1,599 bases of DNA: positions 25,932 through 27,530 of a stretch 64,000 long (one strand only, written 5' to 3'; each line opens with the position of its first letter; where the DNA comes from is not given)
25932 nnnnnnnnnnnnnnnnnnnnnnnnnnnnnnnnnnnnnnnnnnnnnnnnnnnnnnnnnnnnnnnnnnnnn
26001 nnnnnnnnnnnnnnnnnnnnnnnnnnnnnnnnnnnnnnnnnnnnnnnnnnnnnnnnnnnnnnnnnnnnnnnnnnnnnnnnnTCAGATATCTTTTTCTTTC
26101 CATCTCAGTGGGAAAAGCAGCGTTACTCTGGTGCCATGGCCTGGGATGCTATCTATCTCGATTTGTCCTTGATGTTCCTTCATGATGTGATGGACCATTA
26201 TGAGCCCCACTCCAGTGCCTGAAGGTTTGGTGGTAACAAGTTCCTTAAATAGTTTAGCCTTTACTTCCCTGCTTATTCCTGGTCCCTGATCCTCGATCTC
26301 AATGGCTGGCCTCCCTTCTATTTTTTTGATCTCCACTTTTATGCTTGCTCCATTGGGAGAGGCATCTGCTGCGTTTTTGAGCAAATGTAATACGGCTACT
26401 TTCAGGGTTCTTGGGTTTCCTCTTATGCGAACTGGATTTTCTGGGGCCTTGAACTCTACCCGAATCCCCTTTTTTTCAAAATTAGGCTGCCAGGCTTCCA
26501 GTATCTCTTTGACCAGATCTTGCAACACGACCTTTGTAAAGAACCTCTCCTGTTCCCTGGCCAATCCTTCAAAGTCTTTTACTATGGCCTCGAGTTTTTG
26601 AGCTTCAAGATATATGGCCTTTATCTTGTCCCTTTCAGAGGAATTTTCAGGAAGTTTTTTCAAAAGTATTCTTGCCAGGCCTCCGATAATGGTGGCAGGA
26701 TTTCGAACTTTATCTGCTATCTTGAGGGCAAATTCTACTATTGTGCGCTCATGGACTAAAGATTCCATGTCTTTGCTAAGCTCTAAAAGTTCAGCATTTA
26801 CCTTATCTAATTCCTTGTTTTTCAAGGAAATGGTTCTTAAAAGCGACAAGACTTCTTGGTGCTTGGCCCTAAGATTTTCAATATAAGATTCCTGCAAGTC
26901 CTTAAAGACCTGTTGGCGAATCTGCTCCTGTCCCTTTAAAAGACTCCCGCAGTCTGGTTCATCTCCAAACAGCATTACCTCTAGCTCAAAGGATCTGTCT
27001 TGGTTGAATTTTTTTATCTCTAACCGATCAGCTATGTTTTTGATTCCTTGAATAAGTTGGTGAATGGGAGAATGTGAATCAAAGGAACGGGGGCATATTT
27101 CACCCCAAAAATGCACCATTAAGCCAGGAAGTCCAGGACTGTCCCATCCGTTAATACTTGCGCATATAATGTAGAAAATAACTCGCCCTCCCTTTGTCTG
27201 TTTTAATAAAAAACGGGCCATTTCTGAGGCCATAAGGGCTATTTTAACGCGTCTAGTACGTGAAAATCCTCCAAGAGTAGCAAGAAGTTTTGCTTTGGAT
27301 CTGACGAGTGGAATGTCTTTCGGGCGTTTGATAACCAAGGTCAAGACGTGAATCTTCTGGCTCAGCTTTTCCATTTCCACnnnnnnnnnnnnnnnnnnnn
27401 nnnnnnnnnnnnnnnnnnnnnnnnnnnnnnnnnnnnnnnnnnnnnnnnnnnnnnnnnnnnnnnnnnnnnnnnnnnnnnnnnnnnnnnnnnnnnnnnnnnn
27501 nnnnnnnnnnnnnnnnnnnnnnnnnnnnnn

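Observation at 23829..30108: One operon links an RsbR/RsbS/RsbT stressosome-type module to a His-less kinase-like protein and YdbH/YdbL-type envelope proteins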

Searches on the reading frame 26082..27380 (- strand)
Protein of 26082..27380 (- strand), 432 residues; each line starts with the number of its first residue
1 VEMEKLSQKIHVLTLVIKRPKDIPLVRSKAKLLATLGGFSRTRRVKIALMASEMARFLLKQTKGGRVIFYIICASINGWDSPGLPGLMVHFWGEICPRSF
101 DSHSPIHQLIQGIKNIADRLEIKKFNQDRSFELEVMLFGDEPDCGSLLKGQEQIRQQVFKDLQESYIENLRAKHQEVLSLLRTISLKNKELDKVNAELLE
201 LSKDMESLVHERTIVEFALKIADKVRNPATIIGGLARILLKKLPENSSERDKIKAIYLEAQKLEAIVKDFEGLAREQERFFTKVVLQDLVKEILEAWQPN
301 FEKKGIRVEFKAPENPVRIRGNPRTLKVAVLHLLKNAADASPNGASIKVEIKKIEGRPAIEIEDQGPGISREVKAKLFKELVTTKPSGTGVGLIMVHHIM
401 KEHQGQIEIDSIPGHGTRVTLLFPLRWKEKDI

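Call 3: search_protein_families(library=pfam, proteins=[window:26082-27380:-], max_evalue=0.01)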
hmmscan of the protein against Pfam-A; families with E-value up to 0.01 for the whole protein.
window:26082-27380:- (432 aa): 4 families
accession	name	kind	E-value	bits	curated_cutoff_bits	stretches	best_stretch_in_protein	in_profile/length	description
PF02518.31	HATPase_c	-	7.8e-22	78.3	26.4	1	321-425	1-109/111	Histidine kinase-, DNA gyrase B-, and HSP90-like ATPase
PF00512.31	HisKA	-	0.00011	22.6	26.9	1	216-277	4-64/66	His Kinase A (phospho-acceptor) domain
PF13589.12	HATPase_c_3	-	0.00059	20.3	25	1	325-372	2-48/137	Histidine kinase-, DNA gyrase B-, and HSP90-like ATPase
PF13581.12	HATPase_c_2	-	0.00083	19.8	27.4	1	342-421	48-125/127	Histidine kinase-like ATPase domain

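Call 4: search_protein_families(library=ncbifam, proteins=[window:26082-27380:-], max_evalue=0.01)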
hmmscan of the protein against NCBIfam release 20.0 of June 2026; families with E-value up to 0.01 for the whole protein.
window:26082-27380:- (432 aa): 81 families (the best 25 are shown)
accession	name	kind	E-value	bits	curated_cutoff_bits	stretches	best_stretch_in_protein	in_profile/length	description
NF008468.0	PRK11360.1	equivalog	5.4e-40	137.4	646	1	214-430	396-613/616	two-component system sensor histidine kinase AtoS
NF007688.0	PRK10364.1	equivalog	1.3e-35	123.1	479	1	213-431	239-457/460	two-component system sensor histidine kinase ZraS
NF010411.0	PRK13837.1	equivalog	1.1e-29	103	647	1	217-429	453-679/828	two-component system VirA-like sensor kinase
NF046044.1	PnpS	equivalog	4.9e-29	101.5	400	1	196-424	151-390/390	two-component system histidine kinase PnpS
TIGR02966.1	phoR_proteo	equivalog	2.9e-28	98.8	334.2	1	168-422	74-332/333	phosphate regulon sensor histidine kinase PhoR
NF008312.0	PRK11100.1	equivalog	8.6e-28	97.4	356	1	191-425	228-474/477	two-component system sensor histidine kinase CreC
NF053867.1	SprKinKinDBac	equivalog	2.2e-27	95.7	775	1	217-425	289-497/500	sporulation kinase KinD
TIGR02916.1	PEP_his_kin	equivalog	2.3e-26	92.6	300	1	251-424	512-679/679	XrtA/PEP-CTERM system histidine kinase PrsK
NF007007.0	PRK09470.1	equivalog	6.5e-22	78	486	1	190-426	223-460/463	envelope stress sensor histidine kinase CpxA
NF006800.0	PRK09303.1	equivalog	5.6e-21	74.9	342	1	175-425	122-377/383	histidine kinase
TIGR01386.1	cztS_silS_copS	subfamily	8.4e-20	71.2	292.55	1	214-424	241-457/457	heavy metal sensor histidine kinase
NF052574.1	HisKinEspCMyxo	equivalog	2.9e-19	68.8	1200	1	239-424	446-636/785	serine histidine kinase EspC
NF007004.0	PRK09467.1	equivalog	1.9e-18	66.5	415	1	189-426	209-437/440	two-component system sensor histidine kinase EnvZ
NF012163.2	BaeS_SmeS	equivalog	3.4e-17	62.5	500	1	187-424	215-457/457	sensor histidine kinase efflux regulator BaeS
NF047794.1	HisKinPtgB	equivalog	3.7e-17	61.8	1000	1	261-423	491-653/656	two-component system sensor histidine kinase PgtB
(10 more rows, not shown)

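Call 50: find_related_loci(query=A3, collection=metagenome_contigs, flank=8000)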
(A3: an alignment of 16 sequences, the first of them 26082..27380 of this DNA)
Query A3 (432 aa) in metagenome_contigs; peptide patterns used: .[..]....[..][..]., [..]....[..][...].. (x = any residue, [..] = any of these).
228 stretches matched a pattern; 113 encode a relative of the query (tblastn E <= 1e-3); the best 80 are kept; 79 distinct loci.
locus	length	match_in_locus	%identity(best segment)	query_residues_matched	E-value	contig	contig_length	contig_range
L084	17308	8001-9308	78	1-432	0e+0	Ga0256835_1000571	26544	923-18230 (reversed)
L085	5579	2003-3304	64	1-430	0e+0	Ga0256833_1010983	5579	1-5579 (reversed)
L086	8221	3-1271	66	16-432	5e-180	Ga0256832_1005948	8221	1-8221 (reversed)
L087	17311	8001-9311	58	1-430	3e-166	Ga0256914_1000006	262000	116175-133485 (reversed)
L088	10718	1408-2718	58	1-430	3e-164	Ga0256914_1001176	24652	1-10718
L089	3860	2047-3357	55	1-430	1e-162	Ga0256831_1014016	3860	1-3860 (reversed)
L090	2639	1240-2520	55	3-430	3e-154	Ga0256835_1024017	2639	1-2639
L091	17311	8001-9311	58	1-430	2e-164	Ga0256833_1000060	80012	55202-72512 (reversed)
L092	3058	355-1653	44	1-429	5e-118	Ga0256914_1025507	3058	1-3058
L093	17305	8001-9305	43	5-429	1e-104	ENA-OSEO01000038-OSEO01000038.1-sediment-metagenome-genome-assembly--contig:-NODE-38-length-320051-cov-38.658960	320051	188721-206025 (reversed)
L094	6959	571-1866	38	6-430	2e-89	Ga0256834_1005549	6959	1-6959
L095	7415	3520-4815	38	6-430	2e-89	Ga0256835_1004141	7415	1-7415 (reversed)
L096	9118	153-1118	48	112-431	3e-87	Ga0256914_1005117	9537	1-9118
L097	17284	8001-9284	37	6-430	8e-87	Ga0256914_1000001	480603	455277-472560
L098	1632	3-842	47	149-430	3e-77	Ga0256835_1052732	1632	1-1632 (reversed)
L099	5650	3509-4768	38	5-431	2e-71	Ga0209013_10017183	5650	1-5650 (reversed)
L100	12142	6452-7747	36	7-430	1e-69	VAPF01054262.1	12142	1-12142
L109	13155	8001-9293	32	6-429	3e-59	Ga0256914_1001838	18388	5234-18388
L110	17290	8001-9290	32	5-431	2e-67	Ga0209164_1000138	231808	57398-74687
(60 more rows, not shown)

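Call 54: search_protein_families(library=pfam, proteins=[L097:9405-9980:+, L097:9985-10821:+, L110:9596-10738:+, L110:10696-12336:+, L110:12390-14726:+, L100:7769-8914:+, L109:9464-11044:+, L109:11070-12950:+, L099:4822-5430:+, L093:9680-10696:+], max_evalue=0.001)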
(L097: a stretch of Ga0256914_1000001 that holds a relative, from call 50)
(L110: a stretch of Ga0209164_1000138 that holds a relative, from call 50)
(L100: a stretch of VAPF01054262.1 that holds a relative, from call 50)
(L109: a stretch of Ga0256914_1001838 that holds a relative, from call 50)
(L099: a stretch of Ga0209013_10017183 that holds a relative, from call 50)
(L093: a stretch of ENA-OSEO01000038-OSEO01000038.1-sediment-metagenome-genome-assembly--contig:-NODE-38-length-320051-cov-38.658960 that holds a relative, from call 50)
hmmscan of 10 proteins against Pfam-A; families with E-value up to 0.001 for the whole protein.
L097:9405-9980:+ (191 aa): 10 families
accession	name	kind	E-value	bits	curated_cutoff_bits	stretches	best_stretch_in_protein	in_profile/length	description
PF13183.11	Fer4_8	-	1.2e-11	45.4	27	1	33-94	2-68/68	4Fe-4S dicluster domain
PF13534.11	Fer4_17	-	2.1e-10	41.4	22.2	1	35-95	1-61/61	4Fe-4S dicluster domain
PF13187.11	Fer4_9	-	6.3e-09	36.2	27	1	35-93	1-50/52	4Fe-4S dicluster domain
PF13237.11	Fer4_10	-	2.4e-06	27.8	25.5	1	34-91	7-53/53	4Fe-4S dicluster domain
PF12797.12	Fer4_2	-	1.4e-05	25.2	24.5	0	32-48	6-22/22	4Fe-4S binding domain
PF13746.11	Fer4_18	-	3.9e-05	24.3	27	0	79-98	60-79/114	4Fe-4S dicluster domain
PF12838.12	Fer4_7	-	6.4e-05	23.8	27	0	35-93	1-51/52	4Fe-4S dicluster domain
PF12800.12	Fer4_4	-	0.00011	22.7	24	0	35-48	3-16/17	4Fe-4S binding domain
PF00037.32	Fer4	-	0.0002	21.5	21.1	0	35-48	7-20/24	4Fe-4S binding domain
PF25160.1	LdpA_Fe-S-bd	-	0.00097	19.3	27.6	0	28-49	20-41/49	LdpA Fe-S cluster-binding domain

L097:9985-10821:+ (278 aa): 1 family
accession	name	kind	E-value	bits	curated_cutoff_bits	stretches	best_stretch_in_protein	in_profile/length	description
PF02754.22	CCG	-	2.6e-17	63.1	20.6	2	5-83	3-84/85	Cysteine-rich domain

L110:9596-10738:+ (380 aa): 0 families

L110:10696-12336:+ (546 aa): 14 families
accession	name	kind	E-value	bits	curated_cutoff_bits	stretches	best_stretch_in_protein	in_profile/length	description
PF01645.23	Glu_synthase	-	3.5e-58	198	20.4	1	190-516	67-367/369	Conserved region in glutamate synthase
PF00037.32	Fer4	-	6.9e-13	48.3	21.1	2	81-100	5-24/24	4Fe-4S binding domain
PF12838.12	Fer4_7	-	3.5e-11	43.8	27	2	83-105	1-23/52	4Fe-4S dicluster domain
PF12837.12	Fer4_6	-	1.7e-10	40.7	25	2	22-45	1-24/24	4Fe-4S binding domain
PF13484.11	Fer4_16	-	1.4e-09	39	30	1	29-96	1-65/66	4Fe-4S double cluster binding domain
PF13183.11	Fer4_8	-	2.2e-09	38.2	27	1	28-96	3-66/68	4Fe-4S dicluster domain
PF13534.11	Fer4_17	-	3.4e-08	34.4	22.2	1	29-97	1-59/61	4Fe-4S dicluster domain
PF13237.11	Fer4_10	-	6.3e-08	32.9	25.5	1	25-95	4-53/53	4Fe-4S dicluster domain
PF12797.12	Fer4_2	-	7.9e-08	32.2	24.5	2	21-42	1-22/22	4Fe-4S binding domain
PF14697.11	Fer4_21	-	1.8e-07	31.6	35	1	82-99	6-23/59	4Fe-4S dicluster domain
PF13187.11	Fer4_9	-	2.6e-07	31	27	1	29-99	1-52/52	4Fe-4S dicluster domain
PF25160.1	LdpA_Fe-S-bd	-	8.7e-07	29.1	27.6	1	74-100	18-44/49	LdpA Fe-S cluster-binding domain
PF12798.12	Fer4_3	-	0.00027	22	27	0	84-98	1-15/15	4Fe-4S binding domain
PF12800.12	Fer4_4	-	0.00053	20.6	24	0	28-43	2-17/17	4Fe-4S binding domain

L110:12390-14726:+ (778 aa): 18 families
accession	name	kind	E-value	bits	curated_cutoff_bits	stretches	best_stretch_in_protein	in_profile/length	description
PF07992.20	Pyr_redox_2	-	4.3e-36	125.3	26.1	1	400-666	1-291/291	Pyridine nucleotide-disulphide oxidoreductase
PF13738.12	Pyr_redox_3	-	8.8e-13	48.6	30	1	486-565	126-201/305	Pyridine nucleotide-disulphide oxidoreductase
PF01493.24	GXGXG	-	5.1e-11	42.9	32.5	1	54-206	29-178/190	GXGXG motif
PF00070.33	Pyr_redox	-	8.3e-10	39.5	22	1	530-589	2-67/82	Pyridine nucleotide-disulphide oxidoreductase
PF13450.12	NAD_binding_8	-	1.5e-09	38.4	21.9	1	404-439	1-36/68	NAD(P)-binding Rossmann-like domain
PF01266.30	DAO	-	1.8e-09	38.1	27.9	1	401-436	1-37/353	FAD dependent oxidoreductase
PF14691.11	Fer4_20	-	6e-09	36.1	25.8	1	313-389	29-107/113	Dihydroprymidine dehydrogenase domain II, 4Fe-4S cluster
PF12838.12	Fer4_7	-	5.9e-08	33.5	27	1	723-772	1-52/52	4Fe-4S dicluster domain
PF03486.20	HI0933_like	-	1.8e-06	28.1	50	1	401-439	2-40/244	HI0933-like protein Rossmann domain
PF00743.25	FMO-like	-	2.1e-06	26.9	22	0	482-552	136-208/532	Flavin-binding monooxygenase-like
PF01262.27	AlaDh_PNT_C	-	4.6e-06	26.7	23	0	529-602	30-98/214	Alanine dehydrogenase/PNT, C-terminal domain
PF01494.25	FAD_binding_3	-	9.1e-06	25.6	22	1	401-433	3-35/349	FAD binding domain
PF12831.13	FAD_oxidored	-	1.1e-05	25.4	27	1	402-440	2-40/416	FAD dependent oxidoreductase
PF01134.28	GIDA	-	6.1e-05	22.7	22.1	0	401-428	1-28/391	Glucose inhibited division protein A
PF00899.27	ThiF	-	6.7e-05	22.6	28.1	0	529-559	22-52/238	ThiF family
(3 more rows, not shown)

L100:7769-8914:+ (381 aa): 7 families
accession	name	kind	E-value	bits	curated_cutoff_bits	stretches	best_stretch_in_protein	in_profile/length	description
PF02518.31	HATPase_c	-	5.3e-31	107.8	26.4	1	247-355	2-108/111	Histidine kinase-, DNA gyrase B-, and HSP90-like ATPase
PF13426.13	PAS_9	-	5.2e-12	46.4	27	1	23-124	2-102/103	PAS domain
PF00512.31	HisKA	-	5.2e-12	46.1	26.9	1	133-200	2-66/66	His Kinase A (phospho-acceptor) domain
PF00989.32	PAS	-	3.5e-11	43.5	22.6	1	16-113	5-103/113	PAS fold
PF08448.16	PAS_4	-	7.1e-10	39.5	23.1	1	20-124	3-106/110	PAS fold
PF13188.13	PAS_8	-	8.5e-06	25.9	21.8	1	17-60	6-46/65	PAS domain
PF14501.12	HATPase_c_5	-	2.8e-05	24.4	22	1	248-338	3-86/102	GHKL domain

L109:9464-11044:+ (526 aa): 4 families
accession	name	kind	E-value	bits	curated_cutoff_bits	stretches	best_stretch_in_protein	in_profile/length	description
PF00977.27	His_biosynth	-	1.1e-47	162.8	23.6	1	218-506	1-227/228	Histidine biosynthesis protein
PF00117.34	GATase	-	2.4e-20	73.4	22.8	1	4-197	2-187/190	Glutamine amidotransferase class-I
PF01174.25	SNO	-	1.4e-09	38.5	27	1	10-197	6-183/188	SNO glutamine amidotransferase family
PF07685.20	GATase_3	-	2.4e-05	24.5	27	1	30-113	31-123/196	CobB/CobQ-like glutamine amidotransferase domain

L109:11070-12950:+ (626 aa): 1 family
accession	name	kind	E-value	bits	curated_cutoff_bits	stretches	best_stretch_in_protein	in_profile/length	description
PF01268.25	FTHFS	-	6.8e-230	764.5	27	1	48-626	2-556/556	Formate--tetrahydrofolate ligase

L099:4822-5430:+ (202 aa): 1 family
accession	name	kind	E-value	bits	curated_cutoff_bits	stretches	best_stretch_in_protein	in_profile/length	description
PF09997.14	DUF2238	-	1.6e-58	197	26.4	1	36-176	1-140/140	Predicted membrane protein (DUF2238)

L093:9680-10696:+ (338 aa): 0 families

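Call 69: find_homologous_proteins(query=window:26082-27380:-, max_evalue=1e-30)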
Query window:26082-27380:- (432 aa): 51 proteins with E <= 1e-30 among 8000 candidates.
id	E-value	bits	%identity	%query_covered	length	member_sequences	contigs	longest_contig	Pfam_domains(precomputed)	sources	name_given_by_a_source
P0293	1.6e-278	941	100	100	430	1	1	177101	PF02518.32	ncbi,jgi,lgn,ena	-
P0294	2.8e-215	733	79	100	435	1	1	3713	PF02518.32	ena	-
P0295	1.2e-210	718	78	98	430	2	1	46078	PF02518.32,PF00512.32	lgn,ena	-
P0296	1.4e-184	632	66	100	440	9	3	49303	PF02518.32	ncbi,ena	-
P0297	7.0e-182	623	66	99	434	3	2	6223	PF02518.32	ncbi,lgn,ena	-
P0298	3.1e-179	614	65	99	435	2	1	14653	PF13581.13,PF02518.32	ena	-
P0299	2.7e-178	611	65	99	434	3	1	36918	PF13581.13,PF02518.32,PF00512.32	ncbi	-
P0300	2.7e-177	608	64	99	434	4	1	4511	PF02518.32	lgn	-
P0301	4.8e-174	597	63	99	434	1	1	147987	PF02518.32,PF00512.32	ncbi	-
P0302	1.4e-156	540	58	100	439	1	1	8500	PF02518.32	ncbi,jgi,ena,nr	ncbi:MAG: hypothetical protein DSZ23_05825 [Thermodesulfatator sp.]|nr:MAG: hypothetical protein DSZ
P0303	2.5e-156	539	57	99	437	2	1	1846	PF02518.32,PF00512.32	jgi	-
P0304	2.7e-156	539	58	99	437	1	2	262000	PF13581.13,PF02518.32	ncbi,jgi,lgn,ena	-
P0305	2.7e-155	535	58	99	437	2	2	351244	PF13581.13,PF02518.32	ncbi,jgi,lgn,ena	-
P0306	8.4e-155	534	58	99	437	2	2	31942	PF02518.32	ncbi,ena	-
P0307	2.0e-154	532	58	100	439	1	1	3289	PF02518.32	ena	-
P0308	8.1e-154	531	58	99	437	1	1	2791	PF02518.32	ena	-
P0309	1.3e-153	530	58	99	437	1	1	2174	PF13581.13,PF02518.32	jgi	jgi:signal transduction histidine kinase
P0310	1.4e-153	530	58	99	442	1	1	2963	PF02518.32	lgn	-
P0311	4.6e-153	528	57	99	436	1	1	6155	PF02518.32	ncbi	-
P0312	8.5e-153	527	57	99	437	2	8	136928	PF02518.32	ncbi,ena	-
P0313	7.6e-149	514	55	99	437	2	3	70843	PF02518.32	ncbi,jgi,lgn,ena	-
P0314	7.4e-147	508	57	99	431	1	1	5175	PF13581.13,PF02518.32,PF00512.32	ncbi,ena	-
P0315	1.5e-146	507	56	99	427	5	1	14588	PF02518.32,PF00512.32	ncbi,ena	-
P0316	9.9e-143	494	56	99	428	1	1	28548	PF02518.32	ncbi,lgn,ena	-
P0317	1.6e-137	477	55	97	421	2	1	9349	PF13581.13,PF02518.32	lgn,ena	-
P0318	1.0e-115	405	47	99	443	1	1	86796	PF13581.13,PF02518.32,PF00512.32,PF14501.13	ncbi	-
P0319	1.3e-113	398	47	99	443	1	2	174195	PF13581.13,PF02518.32,PF00512.32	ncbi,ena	-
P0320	2.0e-109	384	44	99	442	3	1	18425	PF02518.32,PF00512.32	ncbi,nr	ncbi:MAG TPA: hypothetical protein EYP57_06140 [Thermodesulfobacteriaceae bacterium]|nr:hypothetical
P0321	9.3e-109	382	45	99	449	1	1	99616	PF02518.32,PF00512.32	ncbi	-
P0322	1.0e-107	379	45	99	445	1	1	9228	PF13581.13,PF02518.32,PF00512.32,PF14501.13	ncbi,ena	-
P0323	3.7e-107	377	45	99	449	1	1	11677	PF13581.13,PF02518.32,PF00512.32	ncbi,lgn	-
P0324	6.1e-107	376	44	99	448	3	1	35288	PF13581.13,PF02518.32,PF00512.32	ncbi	-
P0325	6.6e-106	373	44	99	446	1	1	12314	PF13581.13,PF02518.32,PF00512.32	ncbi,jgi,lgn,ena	-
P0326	3.9e-104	367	44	99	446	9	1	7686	PF13581.13,PF02518.32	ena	-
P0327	5.6e-104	366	45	98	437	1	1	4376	PF13581.13,PF02518.32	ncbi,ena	-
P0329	1.3e-100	355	41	97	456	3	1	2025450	PF13581.13,PF02518.32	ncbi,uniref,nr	ncbi:sensor histidine kinase [Dissulfurimicrobium hydrothermale]|uniref:sensor histidine kinase n=1 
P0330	4.2e-96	340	41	98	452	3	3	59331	PF02518.32,PF00512.32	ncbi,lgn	ncbi:MAG: HAMP domain-containing sensor histidine kinase [Dissulfuribacterales bacterium]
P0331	3.9e-95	337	40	98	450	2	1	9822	PF02518.32,PF00512.32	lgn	-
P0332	4.7e-95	337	40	98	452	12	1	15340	PF02518.32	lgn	-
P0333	5.3e-92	327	40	98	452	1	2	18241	PF02518.32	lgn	-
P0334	1.5e-79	286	39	99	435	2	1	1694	PF02518.32,PF00512.32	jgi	-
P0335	1.1e-62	230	36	97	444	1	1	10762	PF02518.32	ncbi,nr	ncbi:MAG: hypothetical protein GQ559_07280 [Desulfobulbaceae bacterium]|nr:hypothetical protein [Des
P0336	9.1e-40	155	35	53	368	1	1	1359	PF02518.32,PF00072.31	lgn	-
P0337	2.4e-39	154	37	57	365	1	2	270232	PF10046.15,PF02518.32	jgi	jgi:signal transduction histidine kinase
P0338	2.7e-37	147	36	54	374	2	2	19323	PF02518.32,PF00072.31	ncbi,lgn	-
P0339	8.4e-37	145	37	55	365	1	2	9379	PF02518.32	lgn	-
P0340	1.2e-36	145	37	54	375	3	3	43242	PF02518.32,PF00072.31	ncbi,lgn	ncbi:MAG: hybrid sensor histidine kinase/response regulator [Nitrospirota bacterium]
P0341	3.2e-36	143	35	57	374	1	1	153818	PF02518.32,PF00512.32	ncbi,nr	ncbi:MAG: HAMP domain-containing sensor histidine kinase [Desulfobulbaceae bacterium]|nr:HAMP domain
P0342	2.4e-34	137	37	52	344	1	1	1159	PF02518.32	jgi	-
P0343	3.8e-34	136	33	53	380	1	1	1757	PF02518.32,PF00072.31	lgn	-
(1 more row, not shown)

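Call 70: find_encoding_contigs(protein=P0329, flank=9000, max_places=2)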
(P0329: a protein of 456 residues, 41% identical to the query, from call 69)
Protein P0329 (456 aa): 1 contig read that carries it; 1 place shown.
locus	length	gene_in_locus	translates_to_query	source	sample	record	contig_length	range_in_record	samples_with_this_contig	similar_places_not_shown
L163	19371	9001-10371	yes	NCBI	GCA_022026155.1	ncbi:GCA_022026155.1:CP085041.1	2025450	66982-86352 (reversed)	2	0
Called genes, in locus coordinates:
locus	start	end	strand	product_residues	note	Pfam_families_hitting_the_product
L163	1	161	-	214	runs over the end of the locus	PF02163:Peptidase_M50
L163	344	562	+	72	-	PF01402:RHH_1 (weak)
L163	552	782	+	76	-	PF05016:ParE_toxin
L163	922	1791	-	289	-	-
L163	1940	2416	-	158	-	-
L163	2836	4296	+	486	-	PF00072:Response_reg, PF00158:Sigma54_activat, PF14532:Sigma54_activ_2, PF00004:AAA (weak), PF07728:AAA_5 (weak), PF25601:AAA_lid_14, PF02954:HTH_8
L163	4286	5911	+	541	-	PF25323:6TM_PilS, PF00989:PAS, PF08448:PAS_4, PF13188:PAS_8 (faint), PF13426:PAS_9, PF00512:HisKA, PF02518:HATPase_c, PF14501:HATPase_c_5 (weak)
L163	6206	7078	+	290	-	PF00989:PAS (weak), PF08448:PAS_4, PF13426:PAS_9, PF01740:STAS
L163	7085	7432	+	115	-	PF01740:STAS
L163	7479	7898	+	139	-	PF13581:HATPase_c_2, PF02518:HATPase_c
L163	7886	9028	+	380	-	PF13581:HATPase_c_2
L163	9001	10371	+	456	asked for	PF02518:HATPase_c, PF13581:HATPase_c_2 (weak)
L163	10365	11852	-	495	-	PF05681:Fumerase, PF05683:Fumerase_C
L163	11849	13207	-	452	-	PF08543:Phos_pyr_kin, PF10120:ThiN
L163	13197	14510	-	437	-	PF01964:ThiC_Rad_SAM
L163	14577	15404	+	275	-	PF03819:MazG, PF12643:MazG-like (faint), PF01503:PRA-PH (weak), PF03819:MazG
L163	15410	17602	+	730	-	PF01555:N6_N4_Mtase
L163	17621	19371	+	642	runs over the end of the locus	PF01134:GIDA, PF21680:GIDA_C_1st, PF13932:SAM_GIDA_C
